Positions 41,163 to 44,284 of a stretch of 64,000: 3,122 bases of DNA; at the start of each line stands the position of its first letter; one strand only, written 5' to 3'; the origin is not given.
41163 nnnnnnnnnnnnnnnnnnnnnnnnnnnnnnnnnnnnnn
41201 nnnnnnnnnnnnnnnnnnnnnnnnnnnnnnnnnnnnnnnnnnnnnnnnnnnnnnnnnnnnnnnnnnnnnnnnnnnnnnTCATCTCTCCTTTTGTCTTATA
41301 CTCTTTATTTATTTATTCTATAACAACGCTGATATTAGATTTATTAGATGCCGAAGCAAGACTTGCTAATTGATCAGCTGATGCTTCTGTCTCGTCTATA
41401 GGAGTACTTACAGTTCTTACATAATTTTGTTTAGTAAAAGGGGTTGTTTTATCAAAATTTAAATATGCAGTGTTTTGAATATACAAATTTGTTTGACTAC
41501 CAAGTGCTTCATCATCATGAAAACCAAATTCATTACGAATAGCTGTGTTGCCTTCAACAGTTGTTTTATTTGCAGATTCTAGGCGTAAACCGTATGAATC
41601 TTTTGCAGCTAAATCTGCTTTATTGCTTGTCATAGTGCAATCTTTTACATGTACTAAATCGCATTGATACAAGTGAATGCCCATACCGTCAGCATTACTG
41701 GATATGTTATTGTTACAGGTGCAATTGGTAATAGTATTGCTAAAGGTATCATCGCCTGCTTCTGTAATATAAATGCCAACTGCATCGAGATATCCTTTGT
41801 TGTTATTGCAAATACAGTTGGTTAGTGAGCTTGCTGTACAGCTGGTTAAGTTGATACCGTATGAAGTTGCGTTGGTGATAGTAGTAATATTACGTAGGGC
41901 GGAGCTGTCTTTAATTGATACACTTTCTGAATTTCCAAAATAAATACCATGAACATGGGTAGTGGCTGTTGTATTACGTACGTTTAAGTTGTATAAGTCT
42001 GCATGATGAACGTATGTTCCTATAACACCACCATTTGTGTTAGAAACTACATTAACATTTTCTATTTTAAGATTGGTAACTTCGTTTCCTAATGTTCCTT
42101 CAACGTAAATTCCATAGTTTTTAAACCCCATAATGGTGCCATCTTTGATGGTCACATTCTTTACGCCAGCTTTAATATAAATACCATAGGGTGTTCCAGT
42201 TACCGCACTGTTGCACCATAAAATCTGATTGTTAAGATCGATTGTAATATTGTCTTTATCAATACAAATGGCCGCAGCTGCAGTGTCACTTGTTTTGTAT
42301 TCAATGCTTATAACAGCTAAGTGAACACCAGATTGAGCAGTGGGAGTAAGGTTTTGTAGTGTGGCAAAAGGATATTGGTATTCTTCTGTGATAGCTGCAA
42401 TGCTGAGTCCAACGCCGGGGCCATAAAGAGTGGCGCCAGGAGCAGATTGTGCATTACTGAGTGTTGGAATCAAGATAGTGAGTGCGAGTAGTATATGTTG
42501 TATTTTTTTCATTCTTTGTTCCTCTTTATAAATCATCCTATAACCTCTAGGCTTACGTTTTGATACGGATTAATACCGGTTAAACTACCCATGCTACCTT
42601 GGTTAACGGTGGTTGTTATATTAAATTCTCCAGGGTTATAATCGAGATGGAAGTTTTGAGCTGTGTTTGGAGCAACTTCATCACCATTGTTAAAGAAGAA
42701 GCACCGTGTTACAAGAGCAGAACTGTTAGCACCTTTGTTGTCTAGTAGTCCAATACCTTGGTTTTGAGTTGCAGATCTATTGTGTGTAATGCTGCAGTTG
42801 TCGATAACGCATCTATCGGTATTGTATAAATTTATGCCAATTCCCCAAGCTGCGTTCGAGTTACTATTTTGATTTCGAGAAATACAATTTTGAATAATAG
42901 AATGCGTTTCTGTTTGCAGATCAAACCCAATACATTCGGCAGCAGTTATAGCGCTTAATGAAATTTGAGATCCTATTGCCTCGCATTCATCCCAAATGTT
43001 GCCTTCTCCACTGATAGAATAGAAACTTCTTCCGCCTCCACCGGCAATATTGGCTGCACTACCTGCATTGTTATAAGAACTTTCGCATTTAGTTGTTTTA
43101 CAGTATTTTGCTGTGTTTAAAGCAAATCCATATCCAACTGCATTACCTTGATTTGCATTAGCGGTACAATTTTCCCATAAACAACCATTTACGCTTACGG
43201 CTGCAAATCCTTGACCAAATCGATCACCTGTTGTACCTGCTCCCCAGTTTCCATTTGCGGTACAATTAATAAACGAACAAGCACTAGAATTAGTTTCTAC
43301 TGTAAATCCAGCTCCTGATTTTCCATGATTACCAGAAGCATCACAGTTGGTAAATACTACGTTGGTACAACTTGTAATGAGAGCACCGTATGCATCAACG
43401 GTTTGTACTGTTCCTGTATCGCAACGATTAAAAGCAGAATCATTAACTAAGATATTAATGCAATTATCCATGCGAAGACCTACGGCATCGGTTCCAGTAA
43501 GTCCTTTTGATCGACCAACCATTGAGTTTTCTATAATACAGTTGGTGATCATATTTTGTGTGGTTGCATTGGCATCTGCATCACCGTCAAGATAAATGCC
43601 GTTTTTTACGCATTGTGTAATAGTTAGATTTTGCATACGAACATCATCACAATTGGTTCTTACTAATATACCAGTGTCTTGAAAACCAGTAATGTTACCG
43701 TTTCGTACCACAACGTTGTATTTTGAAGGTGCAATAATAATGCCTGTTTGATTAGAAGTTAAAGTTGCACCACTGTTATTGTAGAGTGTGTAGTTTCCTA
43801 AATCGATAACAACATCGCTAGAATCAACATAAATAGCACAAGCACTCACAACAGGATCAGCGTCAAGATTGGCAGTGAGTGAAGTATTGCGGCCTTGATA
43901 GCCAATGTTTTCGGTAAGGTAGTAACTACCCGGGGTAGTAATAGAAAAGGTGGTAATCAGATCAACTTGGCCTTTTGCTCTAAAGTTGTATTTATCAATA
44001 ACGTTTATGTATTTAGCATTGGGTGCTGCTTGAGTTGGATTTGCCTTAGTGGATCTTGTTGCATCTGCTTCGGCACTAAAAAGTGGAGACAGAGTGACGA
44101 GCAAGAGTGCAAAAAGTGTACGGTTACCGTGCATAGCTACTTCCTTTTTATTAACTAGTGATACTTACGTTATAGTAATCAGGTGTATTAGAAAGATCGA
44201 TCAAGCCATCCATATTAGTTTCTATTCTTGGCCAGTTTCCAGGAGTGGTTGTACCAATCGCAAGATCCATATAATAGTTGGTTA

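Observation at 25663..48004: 22-kb co-directional block: seven secreted beta-helix paralogues, one decayed copy, a barrel-like protein and two jelly-roll giants - candidate surface-display or export system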

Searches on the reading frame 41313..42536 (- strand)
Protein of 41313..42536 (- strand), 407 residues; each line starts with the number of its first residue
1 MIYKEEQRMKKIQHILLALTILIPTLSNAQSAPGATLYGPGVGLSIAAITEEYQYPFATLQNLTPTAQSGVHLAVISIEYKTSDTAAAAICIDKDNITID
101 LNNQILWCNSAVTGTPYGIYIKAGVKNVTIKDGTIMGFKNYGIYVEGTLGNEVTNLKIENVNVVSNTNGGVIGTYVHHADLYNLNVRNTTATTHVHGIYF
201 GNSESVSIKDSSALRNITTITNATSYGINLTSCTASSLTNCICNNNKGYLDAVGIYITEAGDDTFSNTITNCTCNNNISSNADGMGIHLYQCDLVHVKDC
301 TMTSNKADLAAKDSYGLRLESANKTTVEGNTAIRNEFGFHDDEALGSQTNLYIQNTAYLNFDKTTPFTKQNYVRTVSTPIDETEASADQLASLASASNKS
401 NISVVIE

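Call 4: search_protein_families(library=pfam, proteins=[window:41313-42536:-], max_evalue=0.1)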
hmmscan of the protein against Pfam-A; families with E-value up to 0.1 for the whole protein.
window:41313-42536:- (407 aa): 2 families
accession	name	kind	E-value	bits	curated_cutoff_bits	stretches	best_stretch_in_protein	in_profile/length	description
PF13229.12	Beta_helix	-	1.7e-13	50.9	25.9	2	175-339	7-142/158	Right handed beta helix region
PF05048.19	NosD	-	7.3e-11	42.3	23.6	2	172-343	15-155/212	Periplasmic copper-binding protein (NosD)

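Call 5: search_protein_families(library=phrogs, proteins=[window:41313-42536:-], max_evalue=0.01)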
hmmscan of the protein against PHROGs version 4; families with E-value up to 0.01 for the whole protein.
window:41313-42536:- (407 aa): 0 families

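Call 68: search_protein_families(library=ncbifam, proteins=[P0001, P0003, P0004, P0006, P0007, P0008, P0009, P0010, P0011, P0012], max_evalue=0.01)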
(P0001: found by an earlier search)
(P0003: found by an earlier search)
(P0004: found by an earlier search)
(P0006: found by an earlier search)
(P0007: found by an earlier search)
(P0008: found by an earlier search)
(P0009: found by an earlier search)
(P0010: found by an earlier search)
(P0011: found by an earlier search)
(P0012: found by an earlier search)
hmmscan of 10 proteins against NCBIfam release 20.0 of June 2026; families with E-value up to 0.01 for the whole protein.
P0001 (691 aa): 1 family
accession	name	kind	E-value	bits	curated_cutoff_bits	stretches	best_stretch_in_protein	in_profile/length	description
NF047953.1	PBSXProtXepA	equivalog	0.00015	21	400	1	93-149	77-133/279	phage-like element PBSX protein XepA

P0003 (1214 aa): 1 family
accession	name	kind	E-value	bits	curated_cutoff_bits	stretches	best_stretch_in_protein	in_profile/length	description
NF047953.1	PBSXProtXepA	equivalog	3.9e-07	29.5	400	1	63-125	76-138/279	phage-like element PBSX protein XepA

P0004 (459 aa): 0 families

P0006 (499 aa): 0 families

P0007 (775 aa): 0 families

P0008 (1022 aa): 1 family
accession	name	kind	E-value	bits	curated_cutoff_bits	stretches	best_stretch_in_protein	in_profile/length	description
TIGR03805.1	beta_helix_1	subfamily_domain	0.0029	16.7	141.5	0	115-186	221-280/314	parallel beta-helix domain-containing protein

P0009 (407 aa): 2 families
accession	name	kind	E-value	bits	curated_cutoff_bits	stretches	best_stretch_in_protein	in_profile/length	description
TIGR03805.1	beta_helix_1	subfamily_domain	5.3e-05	22.4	141.5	1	122-306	59-243/314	parallel beta-helix domain-containing protein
TIGR03804.1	para_beta_helix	repeat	0.00025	20.7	19.45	0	316-340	1-25/44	parallel beta-helix repeat protein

P0010 (533 aa): 0 families

P0011 (710 aa): 0 families

P0012 (539 aa): 0 families

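Call 87: search_protein_families(library=pfam, proteins=[P0175, P0176, P0190, P0209, P0225], max_evalue=0.001)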
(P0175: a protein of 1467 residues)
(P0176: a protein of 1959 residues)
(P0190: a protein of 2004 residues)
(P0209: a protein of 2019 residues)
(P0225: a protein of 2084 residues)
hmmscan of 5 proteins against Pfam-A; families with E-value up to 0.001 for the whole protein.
P0175 (1467 aa): 2 families
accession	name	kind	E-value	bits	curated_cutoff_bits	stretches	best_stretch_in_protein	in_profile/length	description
PF13229.12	Beta_helix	-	4.4e-48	163.3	25.9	6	921-1079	3-157/158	Right handed beta helix region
PF05048.19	NosD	-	4.7e-08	33.2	23.6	0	881-1051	3-164/212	Periplasmic copper-binding protein (NosD)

P0176 (1959 aa): 3 families
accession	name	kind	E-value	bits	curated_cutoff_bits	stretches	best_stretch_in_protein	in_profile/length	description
PF13229.12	Beta_helix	-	6.9e-12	45.7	25.9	3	1339-1463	8-122/158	Right handed beta helix region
PF00400.38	WD40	-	7.7e-06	26.7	27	0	1792-1822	5-38/39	WD domain, G-beta repeat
PF12894.13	ANAPC4_WD40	-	0.00084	20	22.9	0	1581-1643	11-67/91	Anaphase-promoting complex subunit 4 WD40 domain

P0190 (2004 aa): 18 families
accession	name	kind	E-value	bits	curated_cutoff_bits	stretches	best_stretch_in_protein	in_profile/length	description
PF25174.1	Beta-prop_THOC3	-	1.9e-34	119.4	305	4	641-757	83-190/272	THOC3 beta-propeller domain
PF23414.1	Beta-prop_EML_2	-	6.4e-28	98.3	90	2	650-805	2-142/266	Echinoderm microtubule-associated protein second beta-propeller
PF24817.1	WD40_WDHD1_1st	-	1.6e-27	96.9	109.9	3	645-811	85-246/291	WDHD1 first WD40 domain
PF00400.38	WD40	-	5e-27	93.6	27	0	689-707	12-30/39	WD domain, G-beta repeat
PF12894.13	ANAPC4_WD40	-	1.8e-24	86.2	22.9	0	782-826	33-72/91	Anaphase-promoting complex subunit 4 WD40 domain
PF24807.1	WD40_CDC20-Fz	-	1.8e-21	77.2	200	1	649-811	138-289/292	CDC20/Fizzy WD40 domain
PF24814.1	WD40_Prp19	-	4.9e-18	65.6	320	1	741-906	138-279/281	Prp19 WD40 domain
PF08662.17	eIF2A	-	5.5e-18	66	20.5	1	641-775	54-182/194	Eukaryotic translation initiation factor eIF2A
PF13229.12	Beta_helix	-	3e-15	56.6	25.9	4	443-567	3-123/158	Right handed beta helix region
PF23389.1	Beta-prop_WDR19_1st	-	7.1e-13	48.7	27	1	652-757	3-100/325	WDR19 first beta-propeller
PF25460.1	Beta-prop_Aladin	-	9.1e-12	45.2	171.1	0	649-704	113-169/340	Aladin seven-bladed propeller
PF24797.1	Beta-prop_WDR35_TULP_N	-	2.3e-11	43.9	80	1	638-854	108-320/332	WDR35/TULP4 N-terminal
PF23775.1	Beta-prop_RIG_2nd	-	4.6e-11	43.1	80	0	684-748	33-90/278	RIG second beta-propeller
PF04762.18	Beta-prop_ELP1_1st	-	2.6e-10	40.2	26.8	0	692-757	213-275/359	ELP1 first N-terminal beta-propeller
PF07676.18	PD40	-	7.4e-08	32.6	20.9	0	650-662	12-24/38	WD40-like Beta Propeller Repeat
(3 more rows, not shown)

P0209 (2019 aa): 19 families
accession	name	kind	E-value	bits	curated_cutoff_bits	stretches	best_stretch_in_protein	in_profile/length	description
PF24807.1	WD40_CDC20-Fz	-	5.6e-30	105.1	200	3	1640-1747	50-155/292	CDC20/Fizzy WD40 domain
PF25174.1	Beta-prop_THOC3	-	2e-24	86.5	305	1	1640-1841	45-232/272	THOC3 beta-propeller domain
PF23414.1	Beta-prop_EML_2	-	2.7e-23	83.1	90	2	1647-1743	45-140/266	Echinoderm microtubule-associated protein second beta-propeller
PF12894.13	ANAPC4_WD40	-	5.7e-19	68.6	22.9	1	1648-1713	2-67/91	Anaphase-promoting complex subunit 4 WD40 domain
PF24817.1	WD40_WDHD1_1st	-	6.7e-17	62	109.9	1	1693-1841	95-241/291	WDHD1 first WD40 domain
PF13229.12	Beta_helix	-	5.1e-14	52.6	25.9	4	726-869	18-156/158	Right handed beta helix region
PF24797.1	Beta-prop_WDR35_TULP_N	-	2.8e-13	50.1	80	0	1685-1747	116-176/332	WDR35/TULP4 N-terminal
PF08662.17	eIF2A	-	5.3e-13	49.7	20.5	1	1687-1791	62-159/194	Eukaryotic translation initiation factor eIF2A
PF00400.38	WD40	-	5.3e-12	46.1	27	0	1676-1710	5-37/39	WD domain, G-beta repeat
PF24814.1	WD40_Prp19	-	7.4e-12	45.3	320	2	1759-1933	120-278/281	Prp19 WD40 domain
PF23383.1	Beta-prop_IFT140_1st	-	2.1e-10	40.3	27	1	1776-1914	15-145/406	IFT140 first beta-propeller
PF25460.1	Beta-prop_Aladin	-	9.8e-09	35.2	171.1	0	1643-1745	112-212/340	Aladin seven-bladed propeller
PF23389.1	Beta-prop_WDR19_1st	-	1.8e-08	34.2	27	0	1781-1890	3-103/325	WDR19 first beta-propeller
PF23775.1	Beta-prop_RIG_2nd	-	1.9e-06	27.9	80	0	1642-1695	38-91/278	RIG second beta-propeller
PF23726.1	Beta-prop_RSE1_2nd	-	3.7e-06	26.9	30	0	1652-1729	117-199/327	RSE1/DDB1/CPSF1 second beta-propeller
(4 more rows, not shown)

P0225 (2084 aa): 28 families (the best 25 are shown)
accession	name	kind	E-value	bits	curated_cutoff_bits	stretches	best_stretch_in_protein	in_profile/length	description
PF25174.1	Beta-prop_THOC3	-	3.9e-52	177.4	305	3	1684-1891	88-271/272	THOC3 beta-propeller domain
PF00400.38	WD40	-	6.7e-44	146.9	27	0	1868-1896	4-33/39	WD domain, G-beta repeat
PF24807.1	WD40_CDC20-Fz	-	4e-40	138.4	200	4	1783-1953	54-209/292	CDC20/Fizzy WD40 domain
PF23414.1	Beta-prop_EML_2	-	8.6e-37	127.4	90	3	1824-1940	34-143/266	Echinoderm microtubule-associated protein second beta-propeller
PF12894.13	ANAPC4_WD40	-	3.5e-34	117.4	22.9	0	676-744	2-65/91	Anaphase-promoting complex subunit 4 WD40 domain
PF24817.1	WD40_WDHD1_1st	-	3.3e-32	112.3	109.9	2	1679-1800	123-242/291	WDHD1 first WD40 domain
PF24814.1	WD40_Prp19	-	1.7e-28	99.9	320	3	1682-1895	89-281/281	Prp19 WD40 domain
PF08662.17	eIF2A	-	5.1e-25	88.9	20.5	3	1818-1937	48-159/194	Eukaryotic translation initiation factor eIF2A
PF24797.1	Beta-prop_WDR35_TULP_N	-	1.5e-20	74.1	80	0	479-511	13-45/332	WDR35/TULP4 N-terminal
PF23775.1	Beta-prop_RIG_2nd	-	4.6e-19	69.3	80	0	1868-1932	31-91/278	RIG second beta-propeller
PF23383.1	Beta-prop_IFT140_1st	-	4.3e-18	65.7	27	1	624-741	15-126/406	IFT140 first beta-propeller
PF23389.1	Beta-prop_WDR19_1st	-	1.9e-17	63.8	27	0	1825-1941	34-142/325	WDR19 first beta-propeller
PF07676.18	PD40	-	8.2e-16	57.9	20.9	0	1785-1805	13-32/38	WD40-like Beta Propeller Repeat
PF25460.1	Beta-prop_Aladin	-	3.5e-15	56.4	171.1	1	1690-1893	23-213/340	Aladin seven-bladed propeller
PF25173.1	Beta-prop_WDR3_1st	-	1.2e-14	54.9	154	1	1819-1941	20-133/184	WDR3 first beta-propeller domain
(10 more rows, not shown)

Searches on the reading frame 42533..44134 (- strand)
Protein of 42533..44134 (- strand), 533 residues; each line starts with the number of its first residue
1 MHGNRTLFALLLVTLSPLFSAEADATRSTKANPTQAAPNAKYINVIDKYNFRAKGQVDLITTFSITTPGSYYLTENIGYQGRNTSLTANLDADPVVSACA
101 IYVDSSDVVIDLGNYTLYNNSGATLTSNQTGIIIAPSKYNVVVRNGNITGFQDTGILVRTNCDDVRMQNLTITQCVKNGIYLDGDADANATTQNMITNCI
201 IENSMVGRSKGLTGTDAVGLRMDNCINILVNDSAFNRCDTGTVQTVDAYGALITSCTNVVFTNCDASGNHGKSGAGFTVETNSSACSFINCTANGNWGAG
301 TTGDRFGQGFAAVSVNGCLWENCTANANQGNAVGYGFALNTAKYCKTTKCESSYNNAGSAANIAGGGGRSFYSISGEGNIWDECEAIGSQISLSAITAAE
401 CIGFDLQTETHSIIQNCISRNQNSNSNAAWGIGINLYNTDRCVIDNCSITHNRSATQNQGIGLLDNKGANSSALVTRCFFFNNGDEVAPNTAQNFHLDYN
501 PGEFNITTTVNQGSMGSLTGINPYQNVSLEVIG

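Call 4: search_protein_families(library=pfam, proteins=[window:42533-44134:-], max_evalue=0.1)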
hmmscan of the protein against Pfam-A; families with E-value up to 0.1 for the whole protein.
window:42533-44134:- (533 aa): 1 family
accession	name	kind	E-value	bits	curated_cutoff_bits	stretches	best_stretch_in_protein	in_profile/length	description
PF13229.12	Beta_helix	-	3e-12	46.9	25.9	2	97-233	22-132/158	Right handed beta helix region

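Call 5: search_protein_families(library=phrogs, proteins=[window:42533-44134:-], max_evalue=0.01)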
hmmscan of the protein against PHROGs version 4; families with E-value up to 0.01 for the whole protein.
window:42533-44134:- (533 aa): 0 families

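Call 68: search_protein_families(library=ncbifam, proteins=[P0001, P0003, P0004, P0006, P0007, P0008, P0009, P0010, P0011, P0012], max_evalue=0.01)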
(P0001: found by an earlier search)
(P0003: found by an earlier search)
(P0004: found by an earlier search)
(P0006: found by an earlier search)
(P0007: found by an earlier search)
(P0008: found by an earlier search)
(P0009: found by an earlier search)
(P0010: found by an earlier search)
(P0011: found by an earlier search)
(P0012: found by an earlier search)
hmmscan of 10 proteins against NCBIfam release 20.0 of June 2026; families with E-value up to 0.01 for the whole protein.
P0001 (691 aa): 1 family
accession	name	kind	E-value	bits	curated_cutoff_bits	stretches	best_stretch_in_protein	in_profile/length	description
NF047953.1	PBSXProtXepA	equivalog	0.00015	21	400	1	93-149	77-133/279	phage-like element PBSX protein XepA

P0003 (1214 aa): 1 family
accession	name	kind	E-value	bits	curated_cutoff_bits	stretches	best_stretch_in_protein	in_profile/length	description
NF047953.1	PBSXProtXepA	equivalog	3.9e-07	29.5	400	1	63-125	76-138/279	phage-like element PBSX protein XepA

P0004 (459 aa): 0 families

P0006 (499 aa): 0 families

P0007 (775 aa): 0 families

P0008 (1022 aa): 1 family
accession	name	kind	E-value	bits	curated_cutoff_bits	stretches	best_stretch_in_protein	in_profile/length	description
TIGR03805.1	beta_helix_1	subfamily_domain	0.0029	16.7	141.5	0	115-186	221-280/314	parallel beta-helix domain-containing protein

P0009 (407 aa): 2 families
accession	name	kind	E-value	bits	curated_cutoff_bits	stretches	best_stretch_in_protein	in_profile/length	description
TIGR03805.1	beta_helix_1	subfamily_domain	5.3e-05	22.4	141.5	1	122-306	59-243/314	parallel beta-helix domain-containing protein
TIGR03804.1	para_beta_helix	repeat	0.00025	20.7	19.45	0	316-340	1-25/44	parallel beta-helix repeat protein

P0010 (533 aa): 0 families

P0011 (710 aa): 0 families

P0012 (539 aa): 0 families

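Call 87: search_protein_families(library=pfam, proteins=[P0175, P0176, P0190, P0209, P0225], max_evalue=0.001)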
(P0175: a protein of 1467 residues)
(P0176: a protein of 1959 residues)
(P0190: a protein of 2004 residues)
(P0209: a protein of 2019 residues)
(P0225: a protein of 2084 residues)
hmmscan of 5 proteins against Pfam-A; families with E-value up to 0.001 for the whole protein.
P0175 (1467 aa): 2 families
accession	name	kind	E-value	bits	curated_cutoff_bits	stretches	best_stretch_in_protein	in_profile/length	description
PF13229.12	Beta_helix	-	4.4e-48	163.3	25.9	6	921-1079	3-157/158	Right handed beta helix region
PF05048.19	NosD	-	4.7e-08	33.2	23.6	0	881-1051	3-164/212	Periplasmic copper-binding protein (NosD)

P0176 (1959 aa): 3 families
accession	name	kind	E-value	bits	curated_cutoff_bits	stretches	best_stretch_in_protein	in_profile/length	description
PF13229.12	Beta_helix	-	6.9e-12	45.7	25.9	3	1339-1463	8-122/158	Right handed beta helix region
PF00400.38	WD40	-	7.7e-06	26.7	27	0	1792-1822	5-38/39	WD domain, G-beta repeat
PF12894.13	ANAPC4_WD40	-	0.00084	20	22.9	0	1581-1643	11-67/91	Anaphase-promoting complex subunit 4 WD40 domain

P0190 (2004 aa): 18 families
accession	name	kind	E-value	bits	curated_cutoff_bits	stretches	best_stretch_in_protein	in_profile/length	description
PF25174.1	Beta-prop_THOC3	-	1.9e-34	119.4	305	4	641-757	83-190/272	THOC3 beta-propeller domain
PF23414.1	Beta-prop_EML_2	-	6.4e-28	98.3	90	2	650-805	2-142/266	Echinoderm microtubule-associated protein second beta-propeller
PF24817.1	WD40_WDHD1_1st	-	1.6e-27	96.9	109.9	3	645-811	85-246/291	WDHD1 first WD40 domain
PF00400.38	WD40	-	5e-27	93.6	27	0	689-707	12-30/39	WD domain, G-beta repeat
PF12894.13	ANAPC4_WD40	-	1.8e-24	86.2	22.9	0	782-826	33-72/91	Anaphase-promoting complex subunit 4 WD40 domain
PF24807.1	WD40_CDC20-Fz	-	1.8e-21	77.2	200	1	649-811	138-289/292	CDC20/Fizzy WD40 domain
PF24814.1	WD40_Prp19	-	4.9e-18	65.6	320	1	741-906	138-279/281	Prp19 WD40 domain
PF08662.17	eIF2A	-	5.5e-18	66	20.5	1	641-775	54-182/194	Eukaryotic translation initiation factor eIF2A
PF13229.12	Beta_helix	-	3e-15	56.6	25.9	4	443-567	3-123/158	Right handed beta helix region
PF23389.1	Beta-prop_WDR19_1st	-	7.1e-13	48.7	27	1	652-757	3-100/325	WDR19 first beta-propeller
PF25460.1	Beta-prop_Aladin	-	9.1e-12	45.2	171.1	0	649-704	113-169/340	Aladin seven-bladed propeller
PF24797.1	Beta-prop_WDR35_TULP_N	-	2.3e-11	43.9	80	1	638-854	108-320/332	WDR35/TULP4 N-terminal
PF23775.1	Beta-prop_RIG_2nd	-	4.6e-11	43.1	80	0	684-748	33-90/278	RIG second beta-propeller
PF04762.18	Beta-prop_ELP1_1st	-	2.6e-10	40.2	26.8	0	692-757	213-275/359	ELP1 first N-terminal beta-propeller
PF07676.18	PD40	-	7.4e-08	32.6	20.9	0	650-662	12-24/38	WD40-like Beta Propeller Repeat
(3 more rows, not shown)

P0209 (2019 aa): 19 families
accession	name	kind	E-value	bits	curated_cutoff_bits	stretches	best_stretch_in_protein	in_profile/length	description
PF24807.1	WD40_CDC20-Fz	-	5.6e-30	105.1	200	3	1640-1747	50-155/292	CDC20/Fizzy WD40 domain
PF25174.1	Beta-prop_THOC3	-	2e-24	86.5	305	1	1640-1841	45-232/272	THOC3 beta-propeller domain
PF23414.1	Beta-prop_EML_2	-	2.7e-23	83.1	90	2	1647-1743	45-140/266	Echinoderm microtubule-associated protein second beta-propeller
PF12894.13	ANAPC4_WD40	-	5.7e-19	68.6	22.9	1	1648-1713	2-67/91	Anaphase-promoting complex subunit 4 WD40 domain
PF24817.1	WD40_WDHD1_1st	-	6.7e-17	62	109.9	1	1693-1841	95-241/291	WDHD1 first WD40 domain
PF13229.12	Beta_helix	-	5.1e-14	52.6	25.9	4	726-869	18-156/158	Right handed beta helix region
PF24797.1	Beta-prop_WDR35_TULP_N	-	2.8e-13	50.1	80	0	1685-1747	116-176/332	WDR35/TULP4 N-terminal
PF08662.17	eIF2A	-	5.3e-13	49.7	20.5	1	1687-1791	62-159/194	Eukaryotic translation initiation factor eIF2A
PF00400.38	WD40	-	5.3e-12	46.1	27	0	1676-1710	5-37/39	WD domain, G-beta repeat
PF24814.1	WD40_Prp19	-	7.4e-12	45.3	320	2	1759-1933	120-278/281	Prp19 WD40 domain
PF23383.1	Beta-prop_IFT140_1st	-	2.1e-10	40.3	27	1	1776-1914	15-145/406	IFT140 first beta-propeller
PF25460.1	Beta-prop_Aladin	-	9.8e-09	35.2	171.1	0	1643-1745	112-212/340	Aladin seven-bladed propeller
PF23389.1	Beta-prop_WDR19_1st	-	1.8e-08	34.2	27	0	1781-1890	3-103/325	WDR19 first beta-propeller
PF23775.1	Beta-prop_RIG_2nd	-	1.9e-06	27.9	80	0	1642-1695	38-91/278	RIG second beta-propeller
PF23726.1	Beta-prop_RSE1_2nd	-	3.7e-06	26.9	30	0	1652-1729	117-199/327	RSE1/DDB1/CPSF1 second beta-propeller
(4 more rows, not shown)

P0225 (2084 aa): 28 families (the best 25 are shown)
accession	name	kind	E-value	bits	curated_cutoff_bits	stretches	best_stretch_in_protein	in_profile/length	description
PF25174.1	Beta-prop_THOC3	-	3.9e-52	177.4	305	3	1684-1891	88-271/272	THOC3 beta-propeller domain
PF00400.38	WD40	-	6.7e-44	146.9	27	0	1868-1896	4-33/39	WD domain, G-beta repeat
PF24807.1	WD40_CDC20-Fz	-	4e-40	138.4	200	4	1783-1953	54-209/292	CDC20/Fizzy WD40 domain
PF23414.1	Beta-prop_EML_2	-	8.6e-37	127.4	90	3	1824-1940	34-143/266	Echinoderm microtubule-associated protein second beta-propeller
PF12894.13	ANAPC4_WD40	-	3.5e-34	117.4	22.9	0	676-744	2-65/91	Anaphase-promoting complex subunit 4 WD40 domain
PF24817.1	WD40_WDHD1_1st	-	3.3e-32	112.3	109.9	2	1679-1800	123-242/291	WDHD1 first WD40 domain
PF24814.1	WD40_Prp19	-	1.7e-28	99.9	320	3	1682-1895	89-281/281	Prp19 WD40 domain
PF08662.17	eIF2A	-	5.1e-25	88.9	20.5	3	1818-1937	48-159/194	Eukaryotic translation initiation factor eIF2A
PF24797.1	Beta-prop_WDR35_TULP_N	-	1.5e-20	74.1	80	0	479-511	13-45/332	WDR35/TULP4 N-terminal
PF23775.1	Beta-prop_RIG_2nd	-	4.6e-19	69.3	80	0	1868-1932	31-91/278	RIG second beta-propeller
PF23383.1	Beta-prop_IFT140_1st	-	4.3e-18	65.7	27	1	624-741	15-126/406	IFT140 first beta-propeller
PF23389.1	Beta-prop_WDR19_1st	-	1.9e-17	63.8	27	0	1825-1941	34-142/325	WDR19 first beta-propeller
PF07676.18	PD40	-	8.2e-16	57.9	20.9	0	1785-1805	13-32/38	WD40-like Beta Propeller Repeat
PF25460.1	Beta-prop_Aladin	-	3.5e-15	56.4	171.1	1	1690-1893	23-213/340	Aladin seven-bladed propeller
PF25173.1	Beta-prop_WDR3_1st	-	1.2e-14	54.9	154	1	1819-1941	20-133/184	WDR3 first beta-propeller domain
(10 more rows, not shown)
